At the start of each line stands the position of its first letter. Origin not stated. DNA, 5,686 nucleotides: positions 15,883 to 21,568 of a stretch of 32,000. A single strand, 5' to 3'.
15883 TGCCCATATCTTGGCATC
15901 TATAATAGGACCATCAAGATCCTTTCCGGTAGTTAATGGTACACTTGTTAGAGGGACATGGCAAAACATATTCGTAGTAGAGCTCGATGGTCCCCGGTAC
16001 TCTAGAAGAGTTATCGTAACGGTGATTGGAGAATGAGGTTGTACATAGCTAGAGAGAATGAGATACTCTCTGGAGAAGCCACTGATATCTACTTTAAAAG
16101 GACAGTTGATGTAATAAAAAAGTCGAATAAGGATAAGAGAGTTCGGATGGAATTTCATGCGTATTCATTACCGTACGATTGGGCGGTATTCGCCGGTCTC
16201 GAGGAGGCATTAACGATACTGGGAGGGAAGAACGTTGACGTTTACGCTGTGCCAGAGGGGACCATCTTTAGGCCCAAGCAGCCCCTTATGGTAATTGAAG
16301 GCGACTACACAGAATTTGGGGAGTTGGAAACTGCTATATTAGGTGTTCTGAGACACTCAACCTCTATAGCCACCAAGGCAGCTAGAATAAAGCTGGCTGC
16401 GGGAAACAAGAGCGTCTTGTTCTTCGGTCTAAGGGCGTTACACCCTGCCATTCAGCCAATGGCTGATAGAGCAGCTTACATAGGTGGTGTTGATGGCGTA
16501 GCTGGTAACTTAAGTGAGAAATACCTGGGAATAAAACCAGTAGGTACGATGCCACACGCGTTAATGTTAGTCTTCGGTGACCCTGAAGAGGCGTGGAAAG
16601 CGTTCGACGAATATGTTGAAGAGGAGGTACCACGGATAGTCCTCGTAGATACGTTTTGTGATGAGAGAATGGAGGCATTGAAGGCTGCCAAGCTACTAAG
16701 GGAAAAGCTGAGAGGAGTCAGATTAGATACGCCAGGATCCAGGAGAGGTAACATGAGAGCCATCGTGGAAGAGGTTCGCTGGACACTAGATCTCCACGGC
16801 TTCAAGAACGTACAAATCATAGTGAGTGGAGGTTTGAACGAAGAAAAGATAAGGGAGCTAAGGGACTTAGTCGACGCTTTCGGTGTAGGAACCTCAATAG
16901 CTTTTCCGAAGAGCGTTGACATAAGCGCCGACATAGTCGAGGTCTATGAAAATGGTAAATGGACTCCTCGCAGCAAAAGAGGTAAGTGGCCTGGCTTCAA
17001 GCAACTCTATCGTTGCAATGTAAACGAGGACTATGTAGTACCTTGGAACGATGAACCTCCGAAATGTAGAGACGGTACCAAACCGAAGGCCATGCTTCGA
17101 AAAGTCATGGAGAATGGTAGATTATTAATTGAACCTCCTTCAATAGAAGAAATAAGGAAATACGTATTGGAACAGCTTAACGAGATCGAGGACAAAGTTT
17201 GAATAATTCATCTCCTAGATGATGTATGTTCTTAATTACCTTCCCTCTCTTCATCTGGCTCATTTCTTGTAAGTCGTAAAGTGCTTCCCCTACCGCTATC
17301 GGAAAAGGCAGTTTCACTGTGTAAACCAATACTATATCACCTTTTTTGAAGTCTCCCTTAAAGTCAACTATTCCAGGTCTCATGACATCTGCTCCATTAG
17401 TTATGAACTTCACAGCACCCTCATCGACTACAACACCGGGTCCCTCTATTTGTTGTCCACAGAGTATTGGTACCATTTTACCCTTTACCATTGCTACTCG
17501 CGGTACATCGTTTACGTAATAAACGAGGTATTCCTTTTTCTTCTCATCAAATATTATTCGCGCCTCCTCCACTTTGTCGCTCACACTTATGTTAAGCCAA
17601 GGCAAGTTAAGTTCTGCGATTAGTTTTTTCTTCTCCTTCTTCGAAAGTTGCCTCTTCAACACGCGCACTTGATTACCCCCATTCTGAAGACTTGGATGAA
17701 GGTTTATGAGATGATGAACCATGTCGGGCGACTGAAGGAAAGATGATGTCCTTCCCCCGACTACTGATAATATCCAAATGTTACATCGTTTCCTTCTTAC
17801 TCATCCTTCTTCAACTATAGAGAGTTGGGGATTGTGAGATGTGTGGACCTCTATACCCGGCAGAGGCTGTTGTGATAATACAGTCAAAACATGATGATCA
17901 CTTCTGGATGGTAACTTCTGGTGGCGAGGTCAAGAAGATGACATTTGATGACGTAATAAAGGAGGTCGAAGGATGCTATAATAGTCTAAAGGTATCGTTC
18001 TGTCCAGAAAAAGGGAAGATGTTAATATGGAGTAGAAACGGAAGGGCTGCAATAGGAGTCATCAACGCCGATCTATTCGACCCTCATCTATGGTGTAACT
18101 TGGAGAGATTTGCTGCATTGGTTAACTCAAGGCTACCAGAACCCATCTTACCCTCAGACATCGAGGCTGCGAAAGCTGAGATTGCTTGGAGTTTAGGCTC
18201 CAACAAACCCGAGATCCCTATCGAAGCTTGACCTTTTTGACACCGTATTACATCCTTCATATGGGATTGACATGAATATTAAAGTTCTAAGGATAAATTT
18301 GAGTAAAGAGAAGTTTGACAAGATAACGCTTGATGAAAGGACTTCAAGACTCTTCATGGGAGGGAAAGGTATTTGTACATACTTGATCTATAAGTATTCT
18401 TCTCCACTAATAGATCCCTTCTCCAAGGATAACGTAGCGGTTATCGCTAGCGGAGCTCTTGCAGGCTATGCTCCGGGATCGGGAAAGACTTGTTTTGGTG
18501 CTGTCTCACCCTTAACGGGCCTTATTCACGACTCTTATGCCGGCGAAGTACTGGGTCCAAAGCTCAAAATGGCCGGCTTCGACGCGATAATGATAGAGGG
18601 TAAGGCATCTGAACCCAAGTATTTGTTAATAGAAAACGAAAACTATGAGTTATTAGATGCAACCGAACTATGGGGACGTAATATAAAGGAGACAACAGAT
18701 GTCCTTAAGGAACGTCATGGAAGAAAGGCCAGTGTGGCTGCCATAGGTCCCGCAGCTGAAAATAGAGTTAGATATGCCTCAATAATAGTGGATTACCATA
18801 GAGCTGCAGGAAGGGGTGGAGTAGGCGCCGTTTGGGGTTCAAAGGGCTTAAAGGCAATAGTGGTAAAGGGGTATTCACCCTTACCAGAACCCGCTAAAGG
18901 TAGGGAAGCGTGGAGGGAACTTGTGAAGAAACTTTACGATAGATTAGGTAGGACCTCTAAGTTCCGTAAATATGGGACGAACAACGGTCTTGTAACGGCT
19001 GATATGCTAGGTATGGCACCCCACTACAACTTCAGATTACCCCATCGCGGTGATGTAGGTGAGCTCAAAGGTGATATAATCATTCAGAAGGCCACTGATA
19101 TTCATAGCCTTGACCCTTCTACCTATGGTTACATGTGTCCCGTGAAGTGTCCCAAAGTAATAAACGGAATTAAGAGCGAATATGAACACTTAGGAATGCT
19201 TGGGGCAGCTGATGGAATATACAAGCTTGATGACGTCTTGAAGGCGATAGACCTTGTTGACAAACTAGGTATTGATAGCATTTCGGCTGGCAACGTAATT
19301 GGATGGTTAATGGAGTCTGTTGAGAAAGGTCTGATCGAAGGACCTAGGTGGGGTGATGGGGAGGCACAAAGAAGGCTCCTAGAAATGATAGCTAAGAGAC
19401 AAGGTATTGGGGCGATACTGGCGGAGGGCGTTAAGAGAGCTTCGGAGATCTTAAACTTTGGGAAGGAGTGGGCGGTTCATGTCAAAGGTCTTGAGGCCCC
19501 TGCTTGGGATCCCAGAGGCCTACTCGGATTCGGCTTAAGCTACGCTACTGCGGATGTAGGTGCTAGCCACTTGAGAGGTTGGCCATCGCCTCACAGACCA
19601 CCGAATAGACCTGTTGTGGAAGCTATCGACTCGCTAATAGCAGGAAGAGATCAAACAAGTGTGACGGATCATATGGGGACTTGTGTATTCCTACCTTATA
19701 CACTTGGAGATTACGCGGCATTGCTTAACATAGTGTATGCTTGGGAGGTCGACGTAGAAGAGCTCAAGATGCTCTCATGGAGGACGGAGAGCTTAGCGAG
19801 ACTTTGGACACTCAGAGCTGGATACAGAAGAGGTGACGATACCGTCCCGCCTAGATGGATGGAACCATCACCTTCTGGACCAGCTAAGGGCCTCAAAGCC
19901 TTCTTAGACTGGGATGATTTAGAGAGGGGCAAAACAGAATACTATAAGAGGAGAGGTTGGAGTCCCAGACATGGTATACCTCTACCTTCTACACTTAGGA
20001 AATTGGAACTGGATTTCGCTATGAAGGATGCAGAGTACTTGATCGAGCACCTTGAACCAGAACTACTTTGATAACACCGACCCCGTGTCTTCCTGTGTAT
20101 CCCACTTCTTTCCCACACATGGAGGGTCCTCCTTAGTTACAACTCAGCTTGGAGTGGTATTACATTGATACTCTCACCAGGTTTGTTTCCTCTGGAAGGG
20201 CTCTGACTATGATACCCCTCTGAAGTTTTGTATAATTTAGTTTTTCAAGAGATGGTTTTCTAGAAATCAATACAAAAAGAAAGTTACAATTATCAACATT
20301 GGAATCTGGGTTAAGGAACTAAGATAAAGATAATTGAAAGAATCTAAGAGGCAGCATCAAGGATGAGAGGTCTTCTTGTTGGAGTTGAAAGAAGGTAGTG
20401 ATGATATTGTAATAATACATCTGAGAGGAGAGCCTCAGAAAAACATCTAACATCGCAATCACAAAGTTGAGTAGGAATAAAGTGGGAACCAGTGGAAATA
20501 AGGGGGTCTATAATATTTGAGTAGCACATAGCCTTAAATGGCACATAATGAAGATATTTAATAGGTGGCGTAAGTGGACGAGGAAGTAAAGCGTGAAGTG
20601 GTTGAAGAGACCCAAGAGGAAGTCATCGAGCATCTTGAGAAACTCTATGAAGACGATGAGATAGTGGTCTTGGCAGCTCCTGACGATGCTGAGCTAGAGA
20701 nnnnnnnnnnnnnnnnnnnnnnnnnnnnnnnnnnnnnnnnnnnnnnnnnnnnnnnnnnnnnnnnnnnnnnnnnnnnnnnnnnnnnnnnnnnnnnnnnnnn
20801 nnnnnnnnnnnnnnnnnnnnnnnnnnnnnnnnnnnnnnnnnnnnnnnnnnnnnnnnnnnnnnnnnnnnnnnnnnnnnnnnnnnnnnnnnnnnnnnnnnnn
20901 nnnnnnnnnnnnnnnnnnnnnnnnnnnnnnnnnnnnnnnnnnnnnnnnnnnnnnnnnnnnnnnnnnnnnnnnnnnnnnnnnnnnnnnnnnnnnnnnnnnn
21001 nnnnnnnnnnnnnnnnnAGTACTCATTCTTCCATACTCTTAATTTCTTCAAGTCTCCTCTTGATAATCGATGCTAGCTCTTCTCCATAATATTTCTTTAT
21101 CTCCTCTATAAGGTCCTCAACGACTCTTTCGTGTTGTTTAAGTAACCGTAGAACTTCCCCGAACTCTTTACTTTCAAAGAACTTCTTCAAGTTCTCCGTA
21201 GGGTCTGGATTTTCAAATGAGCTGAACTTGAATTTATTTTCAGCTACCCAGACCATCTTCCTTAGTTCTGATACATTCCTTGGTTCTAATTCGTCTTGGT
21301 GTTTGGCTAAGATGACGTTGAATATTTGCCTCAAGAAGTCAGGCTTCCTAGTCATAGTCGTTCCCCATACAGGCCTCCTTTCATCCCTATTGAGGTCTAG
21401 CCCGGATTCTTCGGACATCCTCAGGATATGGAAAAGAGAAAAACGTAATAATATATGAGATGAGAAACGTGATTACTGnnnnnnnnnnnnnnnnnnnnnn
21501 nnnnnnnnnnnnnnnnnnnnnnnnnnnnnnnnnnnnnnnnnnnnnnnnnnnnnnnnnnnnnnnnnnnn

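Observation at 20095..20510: Longest non-coding gap looks like a replication origin: inverted ORB-like boxes around an A+T-rich core, with no orc1/cdc6 nearby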

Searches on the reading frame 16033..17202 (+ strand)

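Call 10: search_protein_families(library=pfam, proteins=[window:16033-17202:+])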
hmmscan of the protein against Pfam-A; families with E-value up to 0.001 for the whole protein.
window:16033-17202:+ (389 aa): 3 families
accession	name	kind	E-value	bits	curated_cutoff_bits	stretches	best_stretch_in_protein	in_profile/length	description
PF02749.22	QRPTase_N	-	6.4e-24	84.4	27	1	18-109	1-81/82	Quinolinate phosphoribosyl transferase, N-terminal domain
PF01729.25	QRPTase_C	-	3.3e-22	79.4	23.1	1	112-298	1-167/169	Quinolinate phosphoribosyl transferase, C-terminal domain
PF17956.6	NAPRTase_C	-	1.7e-05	25.7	23.3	1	343-388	44-89/111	Nicotinate phosphoribosyltransferase C-terminal domain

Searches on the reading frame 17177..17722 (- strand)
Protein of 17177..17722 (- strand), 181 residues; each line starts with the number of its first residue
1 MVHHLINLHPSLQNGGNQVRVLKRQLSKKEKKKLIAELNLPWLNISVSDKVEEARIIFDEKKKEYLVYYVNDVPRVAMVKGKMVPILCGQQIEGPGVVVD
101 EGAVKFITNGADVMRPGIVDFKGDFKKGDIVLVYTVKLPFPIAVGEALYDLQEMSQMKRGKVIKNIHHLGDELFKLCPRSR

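Call 10: search_protein_families(library=pfam, proteins=[window:17177-17722:-])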
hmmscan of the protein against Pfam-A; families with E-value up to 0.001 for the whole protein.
window:17177-17722:- (181 aa): 2 families
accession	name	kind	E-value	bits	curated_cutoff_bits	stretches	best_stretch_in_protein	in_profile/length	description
PF01472.26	PUA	-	1.8e-23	82.7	24.8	1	97-169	3-74/74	PUA domain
PF09183.16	DUF1947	-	5.8e-07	30.1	22.5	1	26-88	5-60/65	Domain of unknown function (DUF1947)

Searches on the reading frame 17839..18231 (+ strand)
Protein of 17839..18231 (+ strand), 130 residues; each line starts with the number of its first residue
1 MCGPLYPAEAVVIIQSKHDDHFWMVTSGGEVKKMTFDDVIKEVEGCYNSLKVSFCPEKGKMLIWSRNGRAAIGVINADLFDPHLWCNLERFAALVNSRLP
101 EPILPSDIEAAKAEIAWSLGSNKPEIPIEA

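Call 10: search_protein_families(library=pfam, proteins=[window:17839-18231:+])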
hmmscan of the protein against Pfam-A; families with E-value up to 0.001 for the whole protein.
window:17839-18231:+ (130 aa): 0 families

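Call 35: search_protein_families(library=pfam, proteins=[window:17839-18231:+], max_evalue=5)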
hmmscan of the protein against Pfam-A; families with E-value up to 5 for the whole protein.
window:17839-18231:+ (130 aa): 0 families

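Call 50: search_protein_families(library=ncbifam, proteins=[window:17839-18231:+], max_evalue=0.01)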
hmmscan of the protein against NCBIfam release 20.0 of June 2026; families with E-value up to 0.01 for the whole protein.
window:17839-18231:+ (130 aa): 0 families

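Call 68: search_solved_structures(query=window:17839-18231:+, max_evalue=1)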
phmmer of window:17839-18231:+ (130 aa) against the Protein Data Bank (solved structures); distinct sequences matched with E-value up to 1: 1.
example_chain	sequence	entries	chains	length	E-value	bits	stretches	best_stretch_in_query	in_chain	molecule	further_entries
5vgz_A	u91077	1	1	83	0.37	14.3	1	73-111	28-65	26S proteasome regulatory subunit 7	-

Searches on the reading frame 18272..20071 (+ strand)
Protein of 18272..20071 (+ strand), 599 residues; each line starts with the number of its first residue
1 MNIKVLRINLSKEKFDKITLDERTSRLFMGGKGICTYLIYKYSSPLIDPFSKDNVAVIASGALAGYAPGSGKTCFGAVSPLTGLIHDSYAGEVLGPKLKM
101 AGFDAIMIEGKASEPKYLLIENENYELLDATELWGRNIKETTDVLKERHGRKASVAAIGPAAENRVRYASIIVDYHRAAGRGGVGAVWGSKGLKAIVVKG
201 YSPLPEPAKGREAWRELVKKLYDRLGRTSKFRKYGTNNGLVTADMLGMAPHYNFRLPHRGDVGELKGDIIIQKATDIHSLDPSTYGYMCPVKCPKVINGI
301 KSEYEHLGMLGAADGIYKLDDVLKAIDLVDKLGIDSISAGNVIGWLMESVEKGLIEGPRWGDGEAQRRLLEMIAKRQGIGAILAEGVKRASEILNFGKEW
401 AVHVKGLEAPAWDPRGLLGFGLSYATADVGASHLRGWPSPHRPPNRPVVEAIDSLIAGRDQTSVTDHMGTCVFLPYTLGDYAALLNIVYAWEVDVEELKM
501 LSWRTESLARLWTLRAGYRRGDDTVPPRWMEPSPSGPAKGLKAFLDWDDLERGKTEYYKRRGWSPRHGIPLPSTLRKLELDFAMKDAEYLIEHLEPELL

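Call 10: search_protein_families(library=pfam, proteins=[window:18272-20071:+])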
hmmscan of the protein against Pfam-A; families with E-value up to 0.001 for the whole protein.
window:18272-20071:+ (599 aa): 2 families
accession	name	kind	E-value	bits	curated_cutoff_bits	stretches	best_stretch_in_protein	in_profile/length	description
PF01314.23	AFOR_C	-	1.2e-92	311.4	27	1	215-580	4-385/385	Aldehyde ferredoxin oxidoreductase, domains 2 & 3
PF02730.20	AFOR_N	-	2.8e-70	236.6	29.8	1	4-200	2-198/199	Aldehyde ferredoxin oxidoreductase, N-terminal domain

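Call 13: find_encoding_contigs(protein=window:18272-20071:+, flank=3000, max_places=6)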
Protein window:18272-20071:+ (599 aa): no gene with exactly this product is on record in the collection.

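Call 50: search_protein_families(library=ncbifam, proteins=[window:18272-20071:+], max_evalue=0.01)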
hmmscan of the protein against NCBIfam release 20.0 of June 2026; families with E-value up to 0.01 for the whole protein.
window:18272-20071:+ (599 aa): 2 families
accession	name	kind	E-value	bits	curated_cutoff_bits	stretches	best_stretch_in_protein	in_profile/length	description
NF007354.0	PRK09849.1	equivalog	7.7e-50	170.2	868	1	4-221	11-226/703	aldehyde ferredoxin oxidoreductase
NF040818.1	GAPOR_Arch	equivalog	2.1e-16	59.4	1300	2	1-152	1-148/654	glyceraldehyde-3-phosphate:ferredoxin oxidoreductase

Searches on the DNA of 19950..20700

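Call 6: search_rna_families(source=window, start=19950, end=20700, threshold=evalue, max_evalue=10, show_alignments=3)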
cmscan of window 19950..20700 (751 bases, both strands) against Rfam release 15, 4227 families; matches with E-value up to 10: 4.
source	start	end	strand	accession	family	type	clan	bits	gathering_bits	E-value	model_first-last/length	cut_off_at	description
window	20609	20678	+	RF00569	SNORD19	Gene; snRNA; snoRNA; CD-box;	CL00048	16.7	35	5.1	1-76/76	no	Small nucleolar RNA SNORD19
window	20283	20340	+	RF01319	CRISPR-DR6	Gene; CRISPR;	-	16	39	3.1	1-30/30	no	CRISPR RNA direct repeat element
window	20652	20694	+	RF01129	sR44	Gene; snRNA; snoRNA; CD-box;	-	13.1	45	1.6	1-55/55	no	Small nucleolar RNA sR44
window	20323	20381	+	RF01306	sR52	Gene; snRNA; snoRNA; CD-box;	-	12.4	50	7.7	1-60/60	no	Small nucleolar RNA sR52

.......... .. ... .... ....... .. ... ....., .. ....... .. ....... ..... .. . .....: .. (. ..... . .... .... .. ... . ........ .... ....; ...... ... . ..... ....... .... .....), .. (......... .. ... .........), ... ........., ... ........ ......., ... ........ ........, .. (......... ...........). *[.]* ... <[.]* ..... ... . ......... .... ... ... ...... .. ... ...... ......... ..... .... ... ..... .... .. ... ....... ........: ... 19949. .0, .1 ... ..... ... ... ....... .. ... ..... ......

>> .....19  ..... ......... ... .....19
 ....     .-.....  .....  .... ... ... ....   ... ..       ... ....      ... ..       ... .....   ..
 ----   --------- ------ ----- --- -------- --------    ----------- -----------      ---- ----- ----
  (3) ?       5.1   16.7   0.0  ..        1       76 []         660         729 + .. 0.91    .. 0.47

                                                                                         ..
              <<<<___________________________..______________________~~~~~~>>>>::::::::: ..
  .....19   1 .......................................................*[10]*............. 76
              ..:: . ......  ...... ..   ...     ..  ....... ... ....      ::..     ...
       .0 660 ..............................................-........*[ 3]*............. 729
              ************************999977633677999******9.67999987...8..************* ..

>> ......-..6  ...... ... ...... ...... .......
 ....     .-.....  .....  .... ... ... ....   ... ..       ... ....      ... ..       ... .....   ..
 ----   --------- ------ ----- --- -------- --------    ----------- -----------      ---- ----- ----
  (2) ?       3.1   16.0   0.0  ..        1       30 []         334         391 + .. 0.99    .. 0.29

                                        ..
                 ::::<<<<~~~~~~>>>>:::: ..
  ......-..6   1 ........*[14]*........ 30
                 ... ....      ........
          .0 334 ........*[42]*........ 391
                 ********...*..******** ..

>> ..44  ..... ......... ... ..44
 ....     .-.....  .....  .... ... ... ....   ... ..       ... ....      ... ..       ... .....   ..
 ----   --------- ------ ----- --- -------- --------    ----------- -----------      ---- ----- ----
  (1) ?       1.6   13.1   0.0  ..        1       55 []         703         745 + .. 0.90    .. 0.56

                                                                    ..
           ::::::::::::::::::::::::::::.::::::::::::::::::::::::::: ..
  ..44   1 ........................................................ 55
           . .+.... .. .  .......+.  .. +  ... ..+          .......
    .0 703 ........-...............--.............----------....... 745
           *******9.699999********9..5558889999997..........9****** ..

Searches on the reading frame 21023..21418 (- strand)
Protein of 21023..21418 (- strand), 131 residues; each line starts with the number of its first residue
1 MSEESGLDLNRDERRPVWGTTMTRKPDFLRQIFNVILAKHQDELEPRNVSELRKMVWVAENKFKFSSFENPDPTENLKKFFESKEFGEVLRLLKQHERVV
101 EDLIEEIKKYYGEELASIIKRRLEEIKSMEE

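Call 10: search_protein_families(library=pfam, proteins=[window:21023-21418:-])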
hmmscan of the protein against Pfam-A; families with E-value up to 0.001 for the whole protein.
window:21023-21418:- (131 aa): 0 families

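Call 35: search_protein_families(library=pfam, proteins=[window:21023-21418:-], max_evalue=5)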
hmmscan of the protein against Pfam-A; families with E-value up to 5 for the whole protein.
window:21023-21418:- (131 aa): 1 family
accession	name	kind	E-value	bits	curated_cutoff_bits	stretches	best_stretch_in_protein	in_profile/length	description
PF25539.1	Bestrophin_2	-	0.024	14.6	27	1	13-123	81-188/288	Bacterial/Fungal Bestrophin protein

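Call 50: search_protein_families(library=ncbifam, proteins=[window:21023-21418:-], max_evalue=0.01)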
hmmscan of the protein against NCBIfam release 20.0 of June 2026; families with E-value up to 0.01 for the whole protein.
window:21023-21418:- (131 aa): 0 families

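Call 69: search_solved_structures(query=window:21023-21418:-, max_evalue=1)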
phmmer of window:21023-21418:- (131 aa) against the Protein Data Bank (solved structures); distinct sequences matched with E-value up to 1: 26.
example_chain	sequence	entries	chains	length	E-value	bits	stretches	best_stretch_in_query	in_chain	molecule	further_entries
6ivk_A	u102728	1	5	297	0.055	16.8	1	13-92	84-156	Ibestrophin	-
6jlf_A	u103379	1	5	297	0.055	16.8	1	13-92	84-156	Bestrophin homolog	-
6iv4_A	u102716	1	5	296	0.056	16.7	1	13-92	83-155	Bestrophin homolog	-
6ivm_A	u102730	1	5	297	0.056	16.7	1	13-92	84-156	Ibestrophin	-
6iv3_A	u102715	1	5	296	0.056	16.7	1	13-92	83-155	Bestrophin homolog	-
6ivw_A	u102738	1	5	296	0.056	16.7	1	13-92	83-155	Bestrophin homolog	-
6iv2_A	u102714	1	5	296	0.056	16.7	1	13-92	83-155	Bestrophin homolog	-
6ivp_A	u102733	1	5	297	0.056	16.7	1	13-92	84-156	bestrophin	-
6ivo_A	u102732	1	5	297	0.057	16.7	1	13-92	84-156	bestrophin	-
4wd8_A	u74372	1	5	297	0.057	16.7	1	13-92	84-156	Bestrophin domain protein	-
6ivl_A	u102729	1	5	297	0.057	16.7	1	13-92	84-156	Ibestrophin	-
6ivn_A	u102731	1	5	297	0.057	16.7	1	13-92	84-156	Ibestrophin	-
6ivq_A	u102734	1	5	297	0.057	16.7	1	13-92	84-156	Ibestrophin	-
6ivr_A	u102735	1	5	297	0.057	16.7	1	13-92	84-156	Ibestrophin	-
6ivj_A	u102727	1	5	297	0.057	16.7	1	13-92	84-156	Ibestrophin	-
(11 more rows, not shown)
